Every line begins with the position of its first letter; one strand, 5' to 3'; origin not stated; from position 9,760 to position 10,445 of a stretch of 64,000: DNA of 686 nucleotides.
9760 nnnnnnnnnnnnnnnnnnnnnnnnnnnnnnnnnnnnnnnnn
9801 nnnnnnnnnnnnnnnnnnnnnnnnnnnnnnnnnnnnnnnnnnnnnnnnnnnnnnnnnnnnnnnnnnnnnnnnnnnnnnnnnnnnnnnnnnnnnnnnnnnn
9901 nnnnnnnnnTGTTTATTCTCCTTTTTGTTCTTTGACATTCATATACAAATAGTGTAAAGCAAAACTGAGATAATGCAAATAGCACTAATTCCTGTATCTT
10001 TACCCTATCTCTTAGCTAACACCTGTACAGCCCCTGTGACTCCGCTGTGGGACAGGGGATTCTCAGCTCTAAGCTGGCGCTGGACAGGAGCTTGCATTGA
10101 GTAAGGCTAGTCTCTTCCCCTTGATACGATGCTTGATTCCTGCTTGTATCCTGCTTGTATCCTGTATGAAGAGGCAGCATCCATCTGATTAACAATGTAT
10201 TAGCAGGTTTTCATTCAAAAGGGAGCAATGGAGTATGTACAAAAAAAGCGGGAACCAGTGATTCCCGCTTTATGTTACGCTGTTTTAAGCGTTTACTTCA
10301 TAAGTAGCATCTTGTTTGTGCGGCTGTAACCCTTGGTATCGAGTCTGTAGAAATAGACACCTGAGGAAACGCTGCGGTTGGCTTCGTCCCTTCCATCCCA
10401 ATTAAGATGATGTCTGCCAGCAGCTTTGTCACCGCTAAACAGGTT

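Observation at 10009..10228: Repeat family B: six intergenic copies built on 11-bp helically phased CTTGnATCCTG units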

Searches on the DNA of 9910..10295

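Call 76: search_rna_families(source=window, start=9910, end=10295, threshold=evalue, max_evalue=10)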
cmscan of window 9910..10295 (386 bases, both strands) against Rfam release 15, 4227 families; matches with E-value up to 10: 8.
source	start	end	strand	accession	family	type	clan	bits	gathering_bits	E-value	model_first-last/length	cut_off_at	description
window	10237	10295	-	RF02029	sraA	Gene; sRNA;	-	21.2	56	0.61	36-95/95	5'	sraA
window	10234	10295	-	RF00558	L20_leader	Cis-reg; leader;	-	17.5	58.7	0.57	55-127/127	5'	Ribosomal protein L20 leader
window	10205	10279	+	RF02029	sraA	Gene; sRNA;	-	17.2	56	4.4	1-95/95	no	sraA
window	10150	10270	-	RF02527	SSRC38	Gene; sRNA;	-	14.5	80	3.9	1-166/166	no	Streptococcus sRNA SSRC38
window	9955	10037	-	RF02183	ST7-OT3_1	Gene; lncRNA;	-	14.1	50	9.4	1-79/79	no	ST7 overlapping transcript 3 conserved region 1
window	10276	10295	-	RF03003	GP20-b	Cis-reg;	-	13.5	36.2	3.6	43-62/62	5'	GP20-b RNA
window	9986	10103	+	RF02174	SMAD5-AS1_2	Gene; lncRNA;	-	12.2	50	0.95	1-129/129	no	SMAD5 antisense RNA 1 conserved region 2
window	9927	9985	+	RF02956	DUF2693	Gene; sRNA;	-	12.1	81.3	6.1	1-165/165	no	DUF2693 RNA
